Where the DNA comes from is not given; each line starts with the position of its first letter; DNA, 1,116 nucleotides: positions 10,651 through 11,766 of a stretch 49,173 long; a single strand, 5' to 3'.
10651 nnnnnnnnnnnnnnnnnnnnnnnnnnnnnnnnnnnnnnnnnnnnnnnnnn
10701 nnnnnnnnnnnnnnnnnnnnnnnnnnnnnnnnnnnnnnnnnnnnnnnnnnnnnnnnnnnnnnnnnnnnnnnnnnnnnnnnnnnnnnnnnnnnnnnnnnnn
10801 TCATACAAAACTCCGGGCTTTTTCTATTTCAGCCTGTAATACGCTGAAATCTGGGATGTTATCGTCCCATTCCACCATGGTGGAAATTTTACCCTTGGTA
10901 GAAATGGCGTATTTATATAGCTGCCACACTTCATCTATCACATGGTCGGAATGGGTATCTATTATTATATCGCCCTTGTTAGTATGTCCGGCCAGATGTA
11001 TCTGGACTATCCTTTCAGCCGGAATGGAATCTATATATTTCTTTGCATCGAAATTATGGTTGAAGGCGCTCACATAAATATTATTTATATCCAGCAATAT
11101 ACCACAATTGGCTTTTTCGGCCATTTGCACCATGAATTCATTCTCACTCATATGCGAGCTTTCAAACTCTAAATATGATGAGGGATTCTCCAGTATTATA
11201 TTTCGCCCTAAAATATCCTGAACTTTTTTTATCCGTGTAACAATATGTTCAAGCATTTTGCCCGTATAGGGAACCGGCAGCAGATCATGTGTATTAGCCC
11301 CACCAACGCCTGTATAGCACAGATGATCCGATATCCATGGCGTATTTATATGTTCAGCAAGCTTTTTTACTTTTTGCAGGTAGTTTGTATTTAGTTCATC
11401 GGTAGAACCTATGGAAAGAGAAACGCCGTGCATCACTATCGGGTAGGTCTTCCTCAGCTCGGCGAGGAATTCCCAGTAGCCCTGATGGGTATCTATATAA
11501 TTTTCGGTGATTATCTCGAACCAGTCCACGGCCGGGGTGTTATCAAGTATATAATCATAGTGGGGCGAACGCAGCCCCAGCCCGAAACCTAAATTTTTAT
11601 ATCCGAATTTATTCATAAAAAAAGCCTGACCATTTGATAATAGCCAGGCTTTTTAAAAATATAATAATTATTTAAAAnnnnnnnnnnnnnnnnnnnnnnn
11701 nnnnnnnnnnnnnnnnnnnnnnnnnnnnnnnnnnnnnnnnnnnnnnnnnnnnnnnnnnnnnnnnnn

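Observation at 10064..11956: Bufferin-type RiPP gene cluster (DUF2282 precursor, MNIO, DUF2063) without the usual DoxX gene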

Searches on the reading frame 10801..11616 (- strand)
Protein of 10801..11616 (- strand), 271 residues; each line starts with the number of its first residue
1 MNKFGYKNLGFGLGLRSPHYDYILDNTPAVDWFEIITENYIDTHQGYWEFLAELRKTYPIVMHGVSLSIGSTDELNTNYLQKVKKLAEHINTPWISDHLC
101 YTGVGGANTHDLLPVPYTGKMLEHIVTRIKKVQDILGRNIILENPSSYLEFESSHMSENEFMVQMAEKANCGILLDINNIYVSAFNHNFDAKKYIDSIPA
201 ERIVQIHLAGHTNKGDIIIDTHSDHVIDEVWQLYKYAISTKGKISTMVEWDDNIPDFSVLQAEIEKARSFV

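Call 3: search_protein_families(library=pfam, proteins=[window:10801-11616:-], max_evalue=0.01)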
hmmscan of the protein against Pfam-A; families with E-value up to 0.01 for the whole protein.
window:10801-11616:- (271 aa): 2 families
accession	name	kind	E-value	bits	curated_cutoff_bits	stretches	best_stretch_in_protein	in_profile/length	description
PF05114.20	MbnB_TglH_ChrH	-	8.3e-108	360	25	1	11-270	2-261/263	RiPP precursor modification enzyme MbnB/TglH/ChrH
PF01261.30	AP_endonuc_2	-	8.4e-05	22.8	31.1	1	31-222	10-199/249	Xylose isomerase-like TIM barrel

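Call 4: search_protein_families(library=ncbifam, proteins=[window:10801-11616:-], max_evalue=0.01)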
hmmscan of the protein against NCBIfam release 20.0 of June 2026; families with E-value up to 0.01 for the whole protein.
window:10801-11616:- (271 aa): 5 families
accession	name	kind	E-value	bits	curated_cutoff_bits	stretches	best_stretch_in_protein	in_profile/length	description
NF050167.1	MNIO_BufB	equivalog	2e-108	361.7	310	1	11-268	1-262/262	MNIO family bufferin maturase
NF003818.2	PRK05409.1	equivalog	3.2e-80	269.5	360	1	11-269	2-262/264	HvfB family MNIO-type RiPP peptide maturase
NF050151.1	RiPP_MNIO_ApyH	equivalog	1.2e-35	123.1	400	1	16-270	18-279/283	multinuclear non-heme iron-dependent oxidative enzyme ApyH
TIGR04159.2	methbact_MbnB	equivalog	4.5e-16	59.2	325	1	28-268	21-256/261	methanobactin biosynthesis protein MbnB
NF050165.1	MNIO_ChrH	equivalog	2.1e-15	56.7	600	1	56-240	55-246/363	MNIO family chryseobactin maturase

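Call 11: find_related_loci(query=window:10801-11616:-, collection=genome_contigs, flank=6000)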
Query window:10801-11616:- (271 aa) in genome_contigs; peptide patterns used: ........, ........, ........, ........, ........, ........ (x = any residue, [..] = any of these).
56 stretches matched a pattern; 32 encode a relative of the query (tblastn E <= 1e-3); 32 distinct loci.
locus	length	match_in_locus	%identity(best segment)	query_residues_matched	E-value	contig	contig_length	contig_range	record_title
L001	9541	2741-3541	79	1-267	1e-146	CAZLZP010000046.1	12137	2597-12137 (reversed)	MAG TPA_asm: uncultured Rickettsiales bacterium isolate SRP286056_co1_193 genome assembly, contig: NODE_6662_length_1213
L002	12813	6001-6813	74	1-271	3e-144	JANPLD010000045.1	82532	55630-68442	MAG: Alphaproteobacteria bacterium isolate VAR_61_metabat_105 VAR_61_k141_4038782, whole genome shotgun sequence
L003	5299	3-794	66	9-271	1e-123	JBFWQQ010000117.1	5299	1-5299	MAG: Alphaproteobacteria bacterium isolate CA_2019_TPBF_187 NODE_59404_length_5299_cov_3.359629_TPBF, whole genome shotg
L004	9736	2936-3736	66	6-271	2e-122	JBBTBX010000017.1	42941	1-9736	MAG: Pseudomonadota bacterium isolate H41-bin258_1 H41_bin258_1_000000000017, whole genome shotgun sequence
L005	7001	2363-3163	64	6-271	4e-121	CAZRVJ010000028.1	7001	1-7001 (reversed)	MAG TPA_asm: uncultured Candidatus Saccharibacteria bacterium isolate SRP170004_co1_406 genome assembly, contig: NODE_17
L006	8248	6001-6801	64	6-271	3e-121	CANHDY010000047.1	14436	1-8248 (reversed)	MAG: Rickettsiales bacterium isolate RE-15aug16-6 genome assembly, contig: RE-15aug16-6.fna-C47, whole genome shotgun se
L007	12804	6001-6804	62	1-268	4e-115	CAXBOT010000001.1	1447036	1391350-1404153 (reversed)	MAG TPA_asm: uncultured Alphaproteobacteria bacterium isolate ERR2762188_binner12_Refined_81 genome assembly, contig: ER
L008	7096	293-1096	62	1-268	2e-115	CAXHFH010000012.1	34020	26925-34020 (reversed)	MAG TPA_asm: uncultured Alphaproteobacteria bacterium isolate SRR12479994_maxbin2_12 genome assembly, contig: ERZ4874817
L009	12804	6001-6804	62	1-268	9e-115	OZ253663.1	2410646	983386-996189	MAG: uncultured Micavibrio sp. isolate 175a1b73-dce3-4392-8ba7-46acda59213e genome assembly, chromosome: 1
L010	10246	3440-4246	61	2-270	4e-115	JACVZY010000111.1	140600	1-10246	MAG: Ignavibacteria bacterium isolate Clear-D13 NODE_81_length_140600_cov_7.934107, whole genome shotgun sequence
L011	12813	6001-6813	61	2-271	2e-113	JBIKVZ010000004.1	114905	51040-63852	MAG: Rickettsiales bacterium isolate ME2015-09-01_3300035663_group6_bin56 Rohwer_bin1979_scaffold_68_c1, whole genome sh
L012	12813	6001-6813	61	1-271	5e-113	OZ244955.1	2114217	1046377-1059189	MAG: Rickettsiales bacterium isolate 351a7792-30f9-4e5e-aadd-1944ae5c27b2 genome assembly, chromosome: 1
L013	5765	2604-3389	60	8-268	7e-112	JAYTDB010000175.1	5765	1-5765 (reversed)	MAG: Rickettsiales bacterium isolate GFS_1653 GFS_1653_174, whole genome shotgun sequence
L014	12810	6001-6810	59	1-269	1e-111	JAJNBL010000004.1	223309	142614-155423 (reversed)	MAG: Rickettsiales bacterium isolate C_No_T20_B_bin.125 scaffold_46, whole genome shotgun sequence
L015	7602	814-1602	60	8-269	3e-111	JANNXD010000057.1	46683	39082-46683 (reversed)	MAG: Gammaproteobacteria bacterium isolate VAR_34_metabat_255 VAR_34_k141_1389023, whole genome shotgun sequence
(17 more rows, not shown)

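Call 24: search_dna_similar(query=window:10801-11616:-, collection=plasmids, mode=protein, max_rows=40, rows=spread)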
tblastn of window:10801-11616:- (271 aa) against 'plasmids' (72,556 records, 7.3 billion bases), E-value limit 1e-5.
Records with a match: 509; places in all: 582; records where one place covers at least 80% of the query: 501.
Best place of each record, by identity: <60% 509.
By first word of the organism name: Ralstonia 136; Escherichia 73; Burkholderia 56; Sinorhizobium 41; Rhizobium 39; Klebsiella 18; Paraburkholderia 16; Shinella 11; Pseudomonas 10; Salmonella 8; and 50 more.
By predicted mobility (MOB-suite, as given by PLSDB): non-mobilizable 216; mobilizable 159; conjugative 134.
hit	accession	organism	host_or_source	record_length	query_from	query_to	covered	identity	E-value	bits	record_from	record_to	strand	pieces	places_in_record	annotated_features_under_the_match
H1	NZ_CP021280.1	Legionella pneumophila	protozoa,bulk water sample from a shower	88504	9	268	96%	53.5%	8e-92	303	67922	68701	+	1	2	DUF692 domain-containing protein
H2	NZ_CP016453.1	Sphingobium sp. RAC03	Microbial isolate,Algal phycosphere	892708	10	271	97%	46.2%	6e-76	258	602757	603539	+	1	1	DUF692 domain-containing protein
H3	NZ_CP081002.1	Sphingobium sp. V4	cell culture,soil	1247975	10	268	96%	42.5%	1e-70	243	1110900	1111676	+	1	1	record has no annotation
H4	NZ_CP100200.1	Burkholderia glumae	cell culture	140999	12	267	94%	42.0%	1e-61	216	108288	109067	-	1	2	DUF692 domain-containing protein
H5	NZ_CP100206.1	Burkholderia glumae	cell culture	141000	12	267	94%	42.0%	1e-61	216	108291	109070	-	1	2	DUF692 domain-containing protein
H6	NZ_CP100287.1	Burkholderia glumae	cell culture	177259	12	267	94%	42.0%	1e-61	216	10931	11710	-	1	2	DUF692 domain-containing protein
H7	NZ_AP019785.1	Methylomagnum ishizawai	-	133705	12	271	96%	40.9%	5e-68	234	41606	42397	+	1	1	DUF692 domain-containing protein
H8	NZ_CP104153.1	Rhizobium sophoriradicis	Phaseolus vulgaris,cell culture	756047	12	263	93%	41.0%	8e-58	206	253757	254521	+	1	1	DUF692 domain-containing protein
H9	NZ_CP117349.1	Salmonella enterica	Bos taurus,Large intestine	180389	9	267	96%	39.4%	9e-63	220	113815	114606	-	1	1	DUF692 domain-containing protein | DNA-binding domain-containing protein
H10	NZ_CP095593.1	Providencia stuartii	Homo sapiens,Pure culture one microbial ...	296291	9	267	96%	39.4%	9e-63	220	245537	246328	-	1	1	DUF692 domain-containing protein | DNA-binding domain-containing protein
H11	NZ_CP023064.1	Sinorhizobium sp. CCBAU 05631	G.max,nodule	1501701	12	263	93%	40.2%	1e-58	208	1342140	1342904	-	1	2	record has no annotation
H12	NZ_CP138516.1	Variovorax paradoxus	Legume root,PacBio whole genome assembly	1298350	9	267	96%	38.4%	1e-54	196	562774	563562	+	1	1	none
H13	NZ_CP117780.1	Burkholderia sp. FERM BP-3421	soil sample,soil sample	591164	12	271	96%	37.7%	5e-60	212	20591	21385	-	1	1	DUF692 domain-containing protein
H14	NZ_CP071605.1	Rhizobium binae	lentil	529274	12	271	96%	37.4%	8e-60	211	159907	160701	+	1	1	DUF692 domain-containing protein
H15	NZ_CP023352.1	Escherichia coli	Homo sapiens,Diarrheal stool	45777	12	267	94%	37.9%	2e-57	204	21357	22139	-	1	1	DUF692 domain-containing protein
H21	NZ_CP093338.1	Shinella sp. H4-D48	whole organism,grassland soil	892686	12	271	96%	36.6%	1e-57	205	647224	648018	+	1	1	DUF692 domain-containing protein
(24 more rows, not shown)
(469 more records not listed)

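Call 25: get_annotated_region(hit=H1, flank=2500)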
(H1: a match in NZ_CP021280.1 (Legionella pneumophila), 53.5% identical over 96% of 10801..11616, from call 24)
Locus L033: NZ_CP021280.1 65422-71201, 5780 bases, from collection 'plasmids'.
description: Legionella pneumophila subsp. fraseri strain F-4198 plasmid unnamed, complete sequence
organism: Legionella pneumophila (NCBI taxid 91892)
taxonomy: Bacteria; Pseudomonadota; Gammaproteobacteria; Legionellales; Legionellaceae; Legionella; Legionella pneumophila
host: -; source: protozoa,bulk water sample from a shower; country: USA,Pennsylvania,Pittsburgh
typing (MOB-suite, as given by PLSDB): conjugative; replicon rep_cluster_522; relaxase MOBF; mating-pair formation MPF_F
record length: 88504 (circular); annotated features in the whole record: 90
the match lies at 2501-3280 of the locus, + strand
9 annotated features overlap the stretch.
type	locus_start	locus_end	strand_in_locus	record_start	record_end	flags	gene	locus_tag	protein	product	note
CDS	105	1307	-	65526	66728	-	-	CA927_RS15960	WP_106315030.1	cation:proton antiporter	GO:0006812 - monoatomic cation transport [Evidence IEA]; GO:1902600 - proton transmembrane transport [Evidence IEA]; ...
CDS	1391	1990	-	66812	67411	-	-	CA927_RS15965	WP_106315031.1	TetR/AcrR family transcriptional regulator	GO:0006355 - regulation of DNA-templated transcription [Evidence IEA]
CDS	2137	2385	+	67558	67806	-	-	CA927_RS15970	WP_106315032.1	hypothetical protein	-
CDS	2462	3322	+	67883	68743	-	-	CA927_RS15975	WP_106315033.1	DUF692 domain-containing protein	-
CDS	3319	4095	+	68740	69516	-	-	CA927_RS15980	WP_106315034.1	DNA-binding domain-containing protein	-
CDS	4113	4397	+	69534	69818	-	-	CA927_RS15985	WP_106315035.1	DUF2282 domain-containing protein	-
CDS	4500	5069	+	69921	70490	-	-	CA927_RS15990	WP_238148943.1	YceI family protein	-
CDS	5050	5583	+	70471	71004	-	-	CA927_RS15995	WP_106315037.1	cytochrome b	GO:0022904 - respiratory electron transport chain [Evidence IEA]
CDS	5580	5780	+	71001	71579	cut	-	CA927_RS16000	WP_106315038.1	YceI family protein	-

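Call 26: get_annotated_region(hit=H2, flank=2500)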
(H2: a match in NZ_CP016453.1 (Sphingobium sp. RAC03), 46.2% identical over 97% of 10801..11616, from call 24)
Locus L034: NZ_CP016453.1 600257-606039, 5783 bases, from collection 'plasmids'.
description: Sphingobium sp. RAC03 plasmid pBSY17_1, complete sequence
organism: Sphingobium sp. RAC03 (NCBI taxid 1843368)
taxonomy: Bacteria; Pseudomonadota; Alphaproteobacteria; Sphingomonadales; Sphingomonadaceae; Sphingobium; Sphingobium sp. RAC03
host: -; source: Microbial isolate,Algal phycosphere; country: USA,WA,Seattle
typing (MOB-suite, as given by PLSDB): non-mobilizable; mating-pair formation MPF_F
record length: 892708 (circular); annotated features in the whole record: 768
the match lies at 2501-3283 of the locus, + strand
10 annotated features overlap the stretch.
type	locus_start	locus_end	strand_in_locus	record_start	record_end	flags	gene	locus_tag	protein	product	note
CDS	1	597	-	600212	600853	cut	-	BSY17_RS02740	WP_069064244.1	DUF1109 domain-containing protein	-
CDS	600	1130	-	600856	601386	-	-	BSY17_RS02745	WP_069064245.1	sigma-70 family RNA polymerase sigma factor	GO:0006352 - DNA-templated transcription initiation [Evidence IEA]; GO:0006355 - regulation of DNA-templated ...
CDS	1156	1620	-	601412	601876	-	-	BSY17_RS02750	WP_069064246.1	DoxX family protein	-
CDS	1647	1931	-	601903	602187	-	-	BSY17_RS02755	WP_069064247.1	DUF2282 domain-containing protein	-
CDS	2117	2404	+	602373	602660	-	-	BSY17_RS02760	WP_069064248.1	hypothetical protein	-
CDS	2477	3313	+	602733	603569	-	-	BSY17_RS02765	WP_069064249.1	DUF692 domain-containing protein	-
CDS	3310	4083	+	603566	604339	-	-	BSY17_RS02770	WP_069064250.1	DNA-binding domain-containing protein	-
CDS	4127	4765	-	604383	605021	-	-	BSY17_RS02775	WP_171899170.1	LysR substrate-binding domain-containing protein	-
CDS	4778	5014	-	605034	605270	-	-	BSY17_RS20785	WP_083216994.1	LysR family transcriptional regulator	-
CDS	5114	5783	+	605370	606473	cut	-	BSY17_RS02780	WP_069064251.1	aldo/keto reductase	-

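Call 27: get_annotated_region(hit=H4, flank=2500)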
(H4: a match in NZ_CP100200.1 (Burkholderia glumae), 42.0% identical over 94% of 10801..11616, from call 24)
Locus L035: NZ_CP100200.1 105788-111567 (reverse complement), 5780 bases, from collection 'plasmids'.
description: Burkholderia glumae strain PERW1RS plasmid perw1rs2p, complete sequence
organism: Burkholderia glumae (NCBI taxid 337)
taxonomy: Bacteria; Pseudomonadota; Betaproteobacteria; Burkholderiales; Burkholderiaceae; Burkholderia; Burkholderia glumae
host: -; source: cell culture; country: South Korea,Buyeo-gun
typing (MOB-suite, as given by PLSDB): non-mobilizable; replicon rep_cluster_439
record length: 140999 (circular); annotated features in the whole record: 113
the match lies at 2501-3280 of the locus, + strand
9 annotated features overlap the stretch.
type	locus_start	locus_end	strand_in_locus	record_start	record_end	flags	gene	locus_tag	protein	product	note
CDS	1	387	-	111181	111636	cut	-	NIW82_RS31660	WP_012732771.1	DUF6789 family protein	-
CDS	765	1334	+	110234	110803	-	-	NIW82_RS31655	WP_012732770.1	sigma-70 family RNA polymerase sigma factor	GO:0006352 - DNA-templated transcription initiation [Evidence IEA]; GO:0006355 - regulation of DNA-templated ...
CDS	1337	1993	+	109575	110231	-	-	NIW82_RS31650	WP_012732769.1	NrsF family protein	-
CDS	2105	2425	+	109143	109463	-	-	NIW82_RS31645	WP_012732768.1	DUF2282 domain-containing protein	-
CDS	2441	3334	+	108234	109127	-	-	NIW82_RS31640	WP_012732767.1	DUF692 domain-containing protein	-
CDS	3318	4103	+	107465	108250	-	-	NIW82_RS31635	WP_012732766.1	putative DNA-binding domain-containing protein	-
CDS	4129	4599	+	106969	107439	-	-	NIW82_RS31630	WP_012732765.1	DoxX family protein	-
CDS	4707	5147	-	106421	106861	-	-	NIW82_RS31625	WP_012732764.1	DUF4148 domain-containing protein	-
CDS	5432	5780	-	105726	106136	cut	merR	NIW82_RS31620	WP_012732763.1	Hg(II)-responsive transcriptional regulator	-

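Call 28: get_annotated_region(hit=H7, flank=2500)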
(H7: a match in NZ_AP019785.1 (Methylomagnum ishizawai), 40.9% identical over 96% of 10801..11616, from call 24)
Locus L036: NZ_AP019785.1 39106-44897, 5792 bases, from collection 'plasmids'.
description: Methylomagnum ishizawai strain RS11D-Pr plasmid pRS11DPr2, complete sequence
organism: Methylomagnum ishizawai (NCBI taxid 1760988)
taxonomy: Bacteria; Pseudomonadota; Gammaproteobacteria; Methylococcales; Methylococcaceae; Methylomagnum; Methylomagnum ishizawai
host: -; source: -; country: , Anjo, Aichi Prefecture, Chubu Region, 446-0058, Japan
typing (MOB-suite, as given by PLSDB): non-mobilizable
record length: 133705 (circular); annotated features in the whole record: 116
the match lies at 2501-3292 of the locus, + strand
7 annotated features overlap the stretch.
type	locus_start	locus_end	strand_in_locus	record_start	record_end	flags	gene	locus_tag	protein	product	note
CDS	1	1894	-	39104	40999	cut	-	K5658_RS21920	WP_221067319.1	sigma 54-interacting transcriptional regulator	GO:0006355 - regulation of DNA-templated transcription [Evidence IEA]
CDS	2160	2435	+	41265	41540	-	-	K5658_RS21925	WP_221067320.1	DUF2282 domain-containing protein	-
CDS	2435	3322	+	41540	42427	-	-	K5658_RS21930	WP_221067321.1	DUF692 domain-containing protein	-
CDS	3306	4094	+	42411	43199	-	-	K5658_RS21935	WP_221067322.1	DNA-binding domain-containing protein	-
CDS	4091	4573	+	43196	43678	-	-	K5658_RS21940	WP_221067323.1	DoxX family protein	-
CDS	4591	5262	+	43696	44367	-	-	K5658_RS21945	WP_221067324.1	protein-methionine-sulfoxide reductase heme-binding subunit MsrQ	-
CDS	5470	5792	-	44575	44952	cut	tnpB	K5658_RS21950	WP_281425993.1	IS66 family insertion sequence element accessory protein TnpB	-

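Call 29: get_annotated_region(hit=H9, flank=2500)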
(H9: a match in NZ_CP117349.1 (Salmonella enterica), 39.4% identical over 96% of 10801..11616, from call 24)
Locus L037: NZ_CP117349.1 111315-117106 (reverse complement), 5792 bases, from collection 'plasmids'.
description: Salmonella enterica subsp. enterica serovar Heidelberg strain RM101 plasmid pRM101_1, complete sequence
organism: Salmonella enterica (NCBI taxid 611)
taxonomy: Bacteria; Pseudomonadota; Gammaproteobacteria; Enterobacterales; Enterobacteriaceae; Salmonella; Salmonella enterica
host: -; source: Bos taurus,Large intestine; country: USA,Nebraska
typing (MOB-suite, as given by PLSDB): conjugative; replicon IncC; relaxase MOBH,MOBH; mating-pair formation MPF_F
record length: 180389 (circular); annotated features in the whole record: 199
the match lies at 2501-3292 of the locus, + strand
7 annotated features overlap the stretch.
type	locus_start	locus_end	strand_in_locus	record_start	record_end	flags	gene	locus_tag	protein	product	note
CDS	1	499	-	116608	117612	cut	-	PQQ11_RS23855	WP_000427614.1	IS110-like element IS5075 family transposase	-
CDS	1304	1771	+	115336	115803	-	-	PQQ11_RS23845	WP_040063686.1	DUF6789 family protein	-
CDS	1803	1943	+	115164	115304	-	-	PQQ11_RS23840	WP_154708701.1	hypothetical protein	-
CDS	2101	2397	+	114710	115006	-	-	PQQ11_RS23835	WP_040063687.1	DUF2282 domain-containing protein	-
CDS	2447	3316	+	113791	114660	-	-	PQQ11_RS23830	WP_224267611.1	DUF692 domain-containing protein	-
CDS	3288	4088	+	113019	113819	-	-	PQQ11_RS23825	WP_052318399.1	DNA-binding domain-containing protein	-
CDS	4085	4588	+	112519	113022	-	-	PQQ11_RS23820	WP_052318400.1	DoxX family protein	-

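Call 30: get_annotated_region(hit=H15, flank=2500)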
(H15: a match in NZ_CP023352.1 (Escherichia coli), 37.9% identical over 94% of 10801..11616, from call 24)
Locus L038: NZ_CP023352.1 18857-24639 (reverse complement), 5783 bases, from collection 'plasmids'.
description: Escherichia coli strain ETEC-2264 plasmid unnamed3, complete sequence
organism: Escherichia coli (NCBI taxid 562)
taxonomy: Bacteria; Pseudomonadota; Gammaproteobacteria; Enterobacterales; Enterobacteriaceae; Escherichia; Escherichia coli
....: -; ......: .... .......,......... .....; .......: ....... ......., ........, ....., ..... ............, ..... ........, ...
typing (MOB-suite, as given by PLSDB): non-mobilizable; replicon IncI-gamma/K1
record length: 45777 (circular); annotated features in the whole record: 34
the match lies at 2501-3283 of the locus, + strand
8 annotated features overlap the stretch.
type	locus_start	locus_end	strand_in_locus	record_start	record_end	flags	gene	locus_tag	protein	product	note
CDS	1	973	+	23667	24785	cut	-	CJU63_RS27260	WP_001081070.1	tetratricopeptide repeat protein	-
CDS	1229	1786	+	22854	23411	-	-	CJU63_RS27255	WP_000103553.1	TetR/AcrR family transcriptional regulator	GO:0006355 - regulation of DNA-templated transcription [Evidence IEA]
CDS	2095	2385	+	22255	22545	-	-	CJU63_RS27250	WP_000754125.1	DUF2282 domain-containing protein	-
CDS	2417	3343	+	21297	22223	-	-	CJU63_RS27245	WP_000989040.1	DUF692 domain-containing protein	-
CDS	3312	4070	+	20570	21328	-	-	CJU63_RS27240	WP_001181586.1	DNA-binding domain-containing protein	-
CDS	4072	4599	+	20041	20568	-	-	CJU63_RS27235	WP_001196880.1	DoxX family protein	-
CDS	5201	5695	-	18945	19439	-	-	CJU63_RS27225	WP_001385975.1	DUF2919 family protein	-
CDS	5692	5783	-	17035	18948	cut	-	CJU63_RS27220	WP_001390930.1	hypothetical protein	-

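Call 43: search_solved_structures(query=window:10801-11616:-, show_alignments=2)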
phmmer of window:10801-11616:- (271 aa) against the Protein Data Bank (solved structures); distinct sequences matched with E-value up to 0.001: 8.
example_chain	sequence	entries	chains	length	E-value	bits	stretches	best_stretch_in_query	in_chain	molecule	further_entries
3bww_A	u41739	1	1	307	1.4e-45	158.9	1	10-214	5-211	Protein of unknown function DUF692/COG3220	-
8hci_D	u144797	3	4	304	8.2e-23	84.2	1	70-250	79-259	DUF692 family protein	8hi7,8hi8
7dz9_B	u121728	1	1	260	1.4e-12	50.6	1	27-266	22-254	cpMbnB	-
7dz9_A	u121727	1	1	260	1.5e-12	50.6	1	27-266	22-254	MbnB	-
7fc0_B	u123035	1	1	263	2e-06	30.5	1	25-227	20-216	Methanobactin biosynthesis cassette protein MbnB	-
7fc0_E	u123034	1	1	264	2e-06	30.5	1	25-227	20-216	Methanobactin biosynthesis cassette protein MbnB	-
7tcr_A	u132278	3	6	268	5e-05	25.9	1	81-229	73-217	Methanobactin biosynthesis cassette protein MbnB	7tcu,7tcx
7tcw_A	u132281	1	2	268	0.00015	24.3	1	81-210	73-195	Methanobactin biosynthesis cassette protein MbnB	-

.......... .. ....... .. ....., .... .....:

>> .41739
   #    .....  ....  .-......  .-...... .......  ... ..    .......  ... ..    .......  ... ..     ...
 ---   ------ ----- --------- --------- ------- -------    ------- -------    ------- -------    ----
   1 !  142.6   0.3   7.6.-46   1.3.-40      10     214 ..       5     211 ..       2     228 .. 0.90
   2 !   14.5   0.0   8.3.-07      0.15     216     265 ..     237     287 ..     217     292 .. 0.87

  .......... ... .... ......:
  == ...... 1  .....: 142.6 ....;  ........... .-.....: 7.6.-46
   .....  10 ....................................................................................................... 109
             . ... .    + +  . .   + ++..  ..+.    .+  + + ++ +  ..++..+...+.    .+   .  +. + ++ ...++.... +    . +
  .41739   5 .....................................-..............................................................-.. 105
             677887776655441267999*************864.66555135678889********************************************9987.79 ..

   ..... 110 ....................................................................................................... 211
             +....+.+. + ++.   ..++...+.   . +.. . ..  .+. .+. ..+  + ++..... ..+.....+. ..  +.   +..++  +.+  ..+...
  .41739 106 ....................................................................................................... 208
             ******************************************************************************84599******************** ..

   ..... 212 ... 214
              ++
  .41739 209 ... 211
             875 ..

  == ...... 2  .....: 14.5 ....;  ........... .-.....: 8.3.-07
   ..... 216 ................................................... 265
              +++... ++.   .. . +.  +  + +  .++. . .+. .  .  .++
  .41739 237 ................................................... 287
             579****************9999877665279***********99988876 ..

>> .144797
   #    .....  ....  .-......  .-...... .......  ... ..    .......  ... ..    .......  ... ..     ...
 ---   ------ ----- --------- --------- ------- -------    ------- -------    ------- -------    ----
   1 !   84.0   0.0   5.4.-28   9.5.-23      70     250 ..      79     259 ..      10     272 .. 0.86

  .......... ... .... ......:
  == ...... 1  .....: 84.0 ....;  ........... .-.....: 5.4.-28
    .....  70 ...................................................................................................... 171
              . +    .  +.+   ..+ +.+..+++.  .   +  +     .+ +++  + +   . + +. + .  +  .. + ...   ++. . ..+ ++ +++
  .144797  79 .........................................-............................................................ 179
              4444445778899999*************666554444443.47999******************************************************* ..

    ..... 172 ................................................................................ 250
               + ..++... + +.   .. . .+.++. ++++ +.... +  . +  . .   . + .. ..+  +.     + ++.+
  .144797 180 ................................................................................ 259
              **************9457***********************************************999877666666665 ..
